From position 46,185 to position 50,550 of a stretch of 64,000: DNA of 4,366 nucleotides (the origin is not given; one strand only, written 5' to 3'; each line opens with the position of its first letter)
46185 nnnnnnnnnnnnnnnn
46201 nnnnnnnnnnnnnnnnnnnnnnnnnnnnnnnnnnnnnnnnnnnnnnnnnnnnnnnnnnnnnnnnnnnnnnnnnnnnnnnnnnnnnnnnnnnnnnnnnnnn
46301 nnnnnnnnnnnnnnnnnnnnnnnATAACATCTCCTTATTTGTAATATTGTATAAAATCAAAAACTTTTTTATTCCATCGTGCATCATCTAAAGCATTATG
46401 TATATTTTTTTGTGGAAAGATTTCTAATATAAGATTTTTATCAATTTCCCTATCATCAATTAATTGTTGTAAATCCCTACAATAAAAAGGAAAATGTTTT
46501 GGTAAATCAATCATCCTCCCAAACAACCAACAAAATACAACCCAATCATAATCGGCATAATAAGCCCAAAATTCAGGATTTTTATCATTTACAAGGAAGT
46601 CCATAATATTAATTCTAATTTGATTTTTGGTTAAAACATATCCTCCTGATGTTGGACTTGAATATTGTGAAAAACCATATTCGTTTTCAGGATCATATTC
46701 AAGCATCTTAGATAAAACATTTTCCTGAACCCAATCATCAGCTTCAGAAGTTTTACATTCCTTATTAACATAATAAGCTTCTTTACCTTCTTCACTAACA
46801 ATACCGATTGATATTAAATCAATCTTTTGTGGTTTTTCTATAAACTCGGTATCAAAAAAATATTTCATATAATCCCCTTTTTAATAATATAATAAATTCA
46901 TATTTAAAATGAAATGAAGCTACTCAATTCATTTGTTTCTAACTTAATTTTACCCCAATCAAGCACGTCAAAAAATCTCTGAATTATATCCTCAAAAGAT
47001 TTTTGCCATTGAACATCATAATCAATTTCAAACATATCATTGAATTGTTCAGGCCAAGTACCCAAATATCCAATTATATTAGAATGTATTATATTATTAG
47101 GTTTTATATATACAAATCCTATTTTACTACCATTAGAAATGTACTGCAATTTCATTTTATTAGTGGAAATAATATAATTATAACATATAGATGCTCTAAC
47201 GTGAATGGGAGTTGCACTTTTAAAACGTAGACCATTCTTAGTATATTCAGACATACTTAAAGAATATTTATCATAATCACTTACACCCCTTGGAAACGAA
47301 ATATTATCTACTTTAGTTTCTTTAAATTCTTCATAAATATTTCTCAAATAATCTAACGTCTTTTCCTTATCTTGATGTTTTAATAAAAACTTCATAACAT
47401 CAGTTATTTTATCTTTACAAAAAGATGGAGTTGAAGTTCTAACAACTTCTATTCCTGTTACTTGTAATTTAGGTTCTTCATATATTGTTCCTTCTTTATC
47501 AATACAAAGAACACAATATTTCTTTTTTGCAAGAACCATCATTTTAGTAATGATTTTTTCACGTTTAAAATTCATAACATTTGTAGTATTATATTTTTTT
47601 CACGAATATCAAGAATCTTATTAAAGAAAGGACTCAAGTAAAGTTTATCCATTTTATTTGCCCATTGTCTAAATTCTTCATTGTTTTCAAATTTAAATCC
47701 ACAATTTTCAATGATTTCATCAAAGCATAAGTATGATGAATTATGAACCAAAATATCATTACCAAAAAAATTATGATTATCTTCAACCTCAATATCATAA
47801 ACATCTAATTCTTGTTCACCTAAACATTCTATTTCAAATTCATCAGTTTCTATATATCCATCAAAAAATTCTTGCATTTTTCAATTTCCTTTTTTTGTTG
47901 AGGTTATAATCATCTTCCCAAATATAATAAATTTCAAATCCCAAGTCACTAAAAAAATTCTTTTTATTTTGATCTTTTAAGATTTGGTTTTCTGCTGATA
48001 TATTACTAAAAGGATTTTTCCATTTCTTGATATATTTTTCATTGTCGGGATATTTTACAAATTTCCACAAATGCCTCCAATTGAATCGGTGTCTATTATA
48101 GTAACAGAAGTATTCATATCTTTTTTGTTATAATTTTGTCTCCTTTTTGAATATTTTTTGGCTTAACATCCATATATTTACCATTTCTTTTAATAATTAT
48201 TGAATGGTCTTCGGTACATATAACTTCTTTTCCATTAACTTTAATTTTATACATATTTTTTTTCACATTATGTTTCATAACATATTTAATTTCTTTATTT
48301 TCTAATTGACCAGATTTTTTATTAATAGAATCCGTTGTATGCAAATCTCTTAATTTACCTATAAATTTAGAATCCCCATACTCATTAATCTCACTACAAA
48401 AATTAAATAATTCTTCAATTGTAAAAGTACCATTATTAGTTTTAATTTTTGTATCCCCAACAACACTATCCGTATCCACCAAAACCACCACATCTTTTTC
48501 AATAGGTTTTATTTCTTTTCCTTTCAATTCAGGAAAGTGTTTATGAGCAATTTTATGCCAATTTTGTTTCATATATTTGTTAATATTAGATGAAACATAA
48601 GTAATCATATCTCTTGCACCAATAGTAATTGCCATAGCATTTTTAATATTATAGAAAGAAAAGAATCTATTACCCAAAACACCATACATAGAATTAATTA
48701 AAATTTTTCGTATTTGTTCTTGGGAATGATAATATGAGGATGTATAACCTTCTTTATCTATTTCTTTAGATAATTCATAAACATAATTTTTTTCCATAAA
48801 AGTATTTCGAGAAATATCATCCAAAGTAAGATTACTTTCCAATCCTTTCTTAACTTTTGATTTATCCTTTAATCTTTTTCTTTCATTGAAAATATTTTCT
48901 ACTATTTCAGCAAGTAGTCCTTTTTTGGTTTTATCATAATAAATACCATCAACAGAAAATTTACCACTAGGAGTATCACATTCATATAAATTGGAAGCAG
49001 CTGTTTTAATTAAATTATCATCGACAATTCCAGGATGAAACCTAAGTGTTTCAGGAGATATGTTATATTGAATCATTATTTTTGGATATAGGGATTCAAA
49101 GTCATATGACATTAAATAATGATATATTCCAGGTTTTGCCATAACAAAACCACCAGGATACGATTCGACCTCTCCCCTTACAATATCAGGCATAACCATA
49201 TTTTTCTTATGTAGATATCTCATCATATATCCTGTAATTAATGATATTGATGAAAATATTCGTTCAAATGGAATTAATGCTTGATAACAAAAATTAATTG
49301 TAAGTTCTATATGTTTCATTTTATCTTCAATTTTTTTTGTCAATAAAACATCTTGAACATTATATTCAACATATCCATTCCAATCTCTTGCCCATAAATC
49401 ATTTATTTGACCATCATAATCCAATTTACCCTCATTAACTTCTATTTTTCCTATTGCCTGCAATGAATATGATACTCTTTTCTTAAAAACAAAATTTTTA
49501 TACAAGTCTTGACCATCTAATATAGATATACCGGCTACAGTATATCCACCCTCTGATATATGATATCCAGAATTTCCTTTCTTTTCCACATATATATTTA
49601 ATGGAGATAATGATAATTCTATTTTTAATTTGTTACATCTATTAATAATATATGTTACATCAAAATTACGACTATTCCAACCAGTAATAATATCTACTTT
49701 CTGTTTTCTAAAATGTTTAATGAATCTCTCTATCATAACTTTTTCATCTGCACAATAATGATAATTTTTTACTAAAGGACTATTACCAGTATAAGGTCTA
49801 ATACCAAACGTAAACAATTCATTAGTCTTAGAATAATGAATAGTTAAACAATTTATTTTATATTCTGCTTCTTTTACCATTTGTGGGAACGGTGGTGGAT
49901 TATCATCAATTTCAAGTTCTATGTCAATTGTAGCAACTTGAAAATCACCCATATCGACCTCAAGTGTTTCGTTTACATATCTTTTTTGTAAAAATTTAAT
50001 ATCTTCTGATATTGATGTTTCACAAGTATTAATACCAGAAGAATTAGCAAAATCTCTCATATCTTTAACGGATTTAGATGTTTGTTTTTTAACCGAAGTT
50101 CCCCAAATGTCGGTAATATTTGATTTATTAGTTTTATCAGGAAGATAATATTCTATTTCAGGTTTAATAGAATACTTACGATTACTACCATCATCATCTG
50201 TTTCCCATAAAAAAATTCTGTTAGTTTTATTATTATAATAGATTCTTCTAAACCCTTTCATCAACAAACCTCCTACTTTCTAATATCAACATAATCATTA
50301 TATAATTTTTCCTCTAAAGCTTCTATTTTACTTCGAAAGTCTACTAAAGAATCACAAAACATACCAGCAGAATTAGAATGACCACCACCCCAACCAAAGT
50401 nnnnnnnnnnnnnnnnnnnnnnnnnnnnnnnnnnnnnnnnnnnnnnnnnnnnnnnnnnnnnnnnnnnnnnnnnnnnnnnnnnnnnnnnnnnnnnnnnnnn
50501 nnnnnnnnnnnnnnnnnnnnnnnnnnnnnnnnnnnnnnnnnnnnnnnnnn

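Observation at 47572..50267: Family B DNA polymerase fractured at the DTDS motif by a Ser1 split intein with an endonuclease remnant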

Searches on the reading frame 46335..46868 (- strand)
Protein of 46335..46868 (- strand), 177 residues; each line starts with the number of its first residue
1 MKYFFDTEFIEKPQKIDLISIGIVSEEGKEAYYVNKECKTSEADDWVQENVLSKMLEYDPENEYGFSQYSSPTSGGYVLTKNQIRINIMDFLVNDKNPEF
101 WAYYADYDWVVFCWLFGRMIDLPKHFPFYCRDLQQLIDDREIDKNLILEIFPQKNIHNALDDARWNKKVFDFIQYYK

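Call 51: search_protein_families(library=pfam, proteins=[window:46335-46868:-], max_evalue=0.05)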
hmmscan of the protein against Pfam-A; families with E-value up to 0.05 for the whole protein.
window:46335-46868:- (177 aa): 1 family
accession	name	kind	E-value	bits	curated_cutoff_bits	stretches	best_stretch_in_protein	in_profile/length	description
PF16473.11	Rv2179c-like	-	9.8e-14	51.9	27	1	2-173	2-176/177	3'-5' exoribonuclease Rv2179c-like domain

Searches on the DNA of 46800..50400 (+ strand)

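Call 3: search_dna_similar(query=window:46800-50400:+, collection=phages, mode=near, max_rows=20)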
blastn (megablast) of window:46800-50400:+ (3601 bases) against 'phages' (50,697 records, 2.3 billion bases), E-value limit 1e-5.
No match.

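Call 32: search_rna_families(source=window, start=46800, end=50400, threshold=evalue, max_evalue=1)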
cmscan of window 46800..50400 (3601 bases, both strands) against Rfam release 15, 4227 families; matches with E-value up to 1: 2.
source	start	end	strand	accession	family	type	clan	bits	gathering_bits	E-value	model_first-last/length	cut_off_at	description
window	49605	49640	+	RF00316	snoR43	Gene; snRNA; snoRNA; CD-box;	-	25.3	50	0.28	1-73/73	no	Small nucleolar RNA R43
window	49946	50039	+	RF01934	bxd_6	Gene; lncRNA;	-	21.6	50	0.9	1-93/93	no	Bithoraxoid conserved region 6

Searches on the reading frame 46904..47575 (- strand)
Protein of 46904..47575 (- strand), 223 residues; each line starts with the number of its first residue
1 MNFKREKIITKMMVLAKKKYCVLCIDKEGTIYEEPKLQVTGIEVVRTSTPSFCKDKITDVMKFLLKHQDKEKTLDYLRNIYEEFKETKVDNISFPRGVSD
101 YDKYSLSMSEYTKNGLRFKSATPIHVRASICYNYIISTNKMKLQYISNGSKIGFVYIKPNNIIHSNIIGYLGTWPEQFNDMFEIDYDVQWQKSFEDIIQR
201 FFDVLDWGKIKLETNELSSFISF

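Call 4: search_protein_families(library=pfam, proteins=[window:46904-47575:-], max_evalue=0.1)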
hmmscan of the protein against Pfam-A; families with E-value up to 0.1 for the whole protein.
window:46904-47575:- (223 aa): 2 families
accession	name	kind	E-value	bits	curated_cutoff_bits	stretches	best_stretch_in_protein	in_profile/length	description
PF00136.26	DNA_pol_B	-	2e-09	37.2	23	1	4-162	267-414/453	DNA polymerase family B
PF20286.3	divDNApol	-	0.0038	15.9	25.7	1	17-77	476-536/705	Divergent Family B DNA polymerase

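Call 37: find_homologous_proteins(query=window:46904-47575:-, max_evalue=0.00001)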
Query window:46904-47575:- (223 aa): 22 proteins with E <= 0.00001 among 69 candidates.
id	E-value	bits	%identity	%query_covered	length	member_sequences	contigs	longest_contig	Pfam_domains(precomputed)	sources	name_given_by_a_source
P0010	4.2e-145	499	100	100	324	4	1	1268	PF00136.27,PF14890.12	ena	-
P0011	2.6e-117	408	78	100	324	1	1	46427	PF00136.27,PF14890.12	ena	-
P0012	1.4e-94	334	64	100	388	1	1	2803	PF00136.27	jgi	-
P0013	5.0e-67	244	51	94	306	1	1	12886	PF14890.12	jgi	-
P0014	4.3e-66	241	49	99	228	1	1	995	-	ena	-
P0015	1.3e-64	236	50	99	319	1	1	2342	PF14890.12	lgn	-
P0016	9.6e-60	220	47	100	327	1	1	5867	PF00136.27,PF14890.12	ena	-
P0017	1.2e-56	210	45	100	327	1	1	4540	PF00136.27,PF14890.12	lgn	-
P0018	1.9e-56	210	43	100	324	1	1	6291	PF00136.27,PF14890.12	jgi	jgi:DNA polymerase elongation subunit (family B)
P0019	7.7e-55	204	44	100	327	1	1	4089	PF00136.27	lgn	-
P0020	2.2e-54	203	44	100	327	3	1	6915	PF00136.27,PF14890.12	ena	-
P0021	5.2e-47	179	40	98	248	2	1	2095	PF00136.27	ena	-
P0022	1.1e-41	161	37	98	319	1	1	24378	PF00136.27,PF14890.12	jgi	-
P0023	4.1e-31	127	35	99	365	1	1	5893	PF00136.27,PF20286.4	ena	-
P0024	1.0e-28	119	33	96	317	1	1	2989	PF14890.12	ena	-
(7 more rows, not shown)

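Call 39: find_encoding_contigs(protein=P0010, flank=3000, max_places=6)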
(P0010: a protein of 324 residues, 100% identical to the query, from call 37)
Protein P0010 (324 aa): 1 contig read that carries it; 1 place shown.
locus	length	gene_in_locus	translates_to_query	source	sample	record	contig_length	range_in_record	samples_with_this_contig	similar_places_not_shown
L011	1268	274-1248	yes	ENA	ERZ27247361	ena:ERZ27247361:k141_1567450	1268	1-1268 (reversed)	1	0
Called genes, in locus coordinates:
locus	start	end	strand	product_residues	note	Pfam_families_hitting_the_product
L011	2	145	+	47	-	?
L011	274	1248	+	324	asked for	PF14890:Intein_splicing (weak), PF00136:DNA_pol_B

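Call 40: find_encoding_contigs(protein=P0011, flank=10000, max_places=4)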
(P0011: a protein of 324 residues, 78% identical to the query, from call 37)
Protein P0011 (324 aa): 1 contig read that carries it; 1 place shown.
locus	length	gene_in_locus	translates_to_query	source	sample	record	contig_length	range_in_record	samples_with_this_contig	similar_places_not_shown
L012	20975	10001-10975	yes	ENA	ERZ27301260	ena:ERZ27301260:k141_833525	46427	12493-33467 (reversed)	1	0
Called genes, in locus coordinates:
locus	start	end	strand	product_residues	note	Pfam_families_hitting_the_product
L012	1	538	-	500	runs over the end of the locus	PF21241:UvsW_N, PF00270:DEAD, PF04851:ResIII, PF18766:SWI2_SNF2, PF13307:Helicase_C_2 (faint), PF00271:Helicase_C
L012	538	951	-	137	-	PF11056:UvsY (weak)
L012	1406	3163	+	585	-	PF02463:SMC_N, PF13476:AAA_23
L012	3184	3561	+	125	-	-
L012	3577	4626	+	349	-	PF00149:Metallophos, PF12850:Metallophos_2 (weak)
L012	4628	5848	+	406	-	-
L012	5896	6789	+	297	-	PF01368:DHH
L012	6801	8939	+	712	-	PF03104:DNA_pol_B_exo1, PF10108:DNA_pol_B_exo2 (weak), PF00136:DNA_pol_B, PF14890:Intein_splicing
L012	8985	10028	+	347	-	-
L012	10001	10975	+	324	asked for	PF14890:Intein_splicing (weak), PF00136:DNA_pol_B (weak)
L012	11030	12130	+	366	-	PF00154:RecA_N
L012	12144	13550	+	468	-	PF03796:DnaB_C, PF06745:ATPase (weak)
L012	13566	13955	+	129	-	-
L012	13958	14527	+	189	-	-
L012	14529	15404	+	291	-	PF08804:gp32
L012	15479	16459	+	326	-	-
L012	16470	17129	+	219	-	-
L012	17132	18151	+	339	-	PF02739:5_3_exonuc_N, PF01367:5_3_exonuc, PF09293:RNaseH_C (weak)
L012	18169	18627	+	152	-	PF08722:Tn7_TnsA-like_N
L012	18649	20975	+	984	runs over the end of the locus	PF02867:Ribonuc_red_lgC, PF14890:Intein_splicing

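Call 51: search_protein_families(library=pfam, proteins=[L012:8985-10028:+], max_evalue=0.05)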
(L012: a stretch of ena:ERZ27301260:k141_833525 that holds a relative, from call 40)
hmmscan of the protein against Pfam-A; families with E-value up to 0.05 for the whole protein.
L012:8985-10028:+ (347 aa): 1 family
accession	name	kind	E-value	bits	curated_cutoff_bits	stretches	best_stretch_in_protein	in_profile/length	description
PF18741.7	MTES_1575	-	0.00039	20.9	38.2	1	299-343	51-95/96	REase_MTES_1575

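Call 58: find_encoding_contigs(protein=P0034, flank=6000, max_places=6)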
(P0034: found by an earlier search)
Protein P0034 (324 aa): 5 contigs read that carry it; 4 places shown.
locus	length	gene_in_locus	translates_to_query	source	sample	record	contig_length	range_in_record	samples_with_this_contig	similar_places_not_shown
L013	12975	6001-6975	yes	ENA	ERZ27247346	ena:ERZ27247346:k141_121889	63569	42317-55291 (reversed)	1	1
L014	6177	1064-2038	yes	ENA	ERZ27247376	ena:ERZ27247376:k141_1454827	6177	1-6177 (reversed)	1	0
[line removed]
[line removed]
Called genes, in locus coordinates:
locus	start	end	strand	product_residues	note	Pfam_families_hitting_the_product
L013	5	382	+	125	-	-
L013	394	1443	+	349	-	PF00149:Metallophos, PF12850:Metallophos_2 (weak)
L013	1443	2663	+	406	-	-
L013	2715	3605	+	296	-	PF01368:DHH (weak)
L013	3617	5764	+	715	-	PF03104:DNA_pol_B_exo1, PF00136:DNA_pol_B, PF14890:Intein_splicing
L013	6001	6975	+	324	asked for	PF14890:Intein_splicing (weak), PF00136:DNA_pol_B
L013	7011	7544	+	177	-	PF16473:Rv2179c-like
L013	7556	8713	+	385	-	PF00154:RecA_N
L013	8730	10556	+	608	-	PF03796:DnaB_C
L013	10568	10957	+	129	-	-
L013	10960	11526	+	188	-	-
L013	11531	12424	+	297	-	PF08804:gp32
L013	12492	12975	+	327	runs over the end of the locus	-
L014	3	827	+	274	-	?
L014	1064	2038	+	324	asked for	PF14890:Intein_splicing (weak), PF00136:DNA_pol_B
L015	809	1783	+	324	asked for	PF14890:Intein_splicing (weak), PF00136:DNA_pol_B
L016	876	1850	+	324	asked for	PF14890:Intein_splicing (weak), PF00136:DNA_pol_B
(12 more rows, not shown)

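Call 59: find_encoding_contigs(protein=P0035, flank=4000, max_places=6)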
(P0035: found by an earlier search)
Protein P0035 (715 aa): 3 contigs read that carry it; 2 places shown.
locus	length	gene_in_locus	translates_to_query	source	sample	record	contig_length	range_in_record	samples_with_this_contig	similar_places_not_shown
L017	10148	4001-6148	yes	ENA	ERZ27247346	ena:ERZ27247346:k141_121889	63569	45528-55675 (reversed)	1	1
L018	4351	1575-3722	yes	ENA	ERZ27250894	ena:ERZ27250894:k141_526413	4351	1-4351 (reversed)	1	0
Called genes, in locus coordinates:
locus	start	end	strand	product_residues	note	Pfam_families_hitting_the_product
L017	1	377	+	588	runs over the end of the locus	PF02463:SMC_N, PF13476:AAA_23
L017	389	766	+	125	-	-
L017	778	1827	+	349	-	PF00149:Metallophos, PF12850:Metallophos_2 (weak)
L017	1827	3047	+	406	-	-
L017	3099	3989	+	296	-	PF01368:DHH (weak)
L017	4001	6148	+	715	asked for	PF03104:DNA_pol_B_exo1, PF00136:DNA_pol_B, PF14890:Intein_splicing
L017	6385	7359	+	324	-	PF14890:Intein_splicing (weak), PF00136:DNA_pol_B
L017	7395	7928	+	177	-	PF16473:Rv2179c-like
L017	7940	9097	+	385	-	PF00154:RecA_N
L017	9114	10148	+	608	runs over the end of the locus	PF03796:DnaB_C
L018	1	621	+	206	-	?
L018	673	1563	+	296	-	PF01368:DHH (weak)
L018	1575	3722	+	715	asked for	PF03104:DNA_pol_B_exo1, PF00136:DNA_pol_B, PF14890:Intein_splicing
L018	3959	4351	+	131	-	?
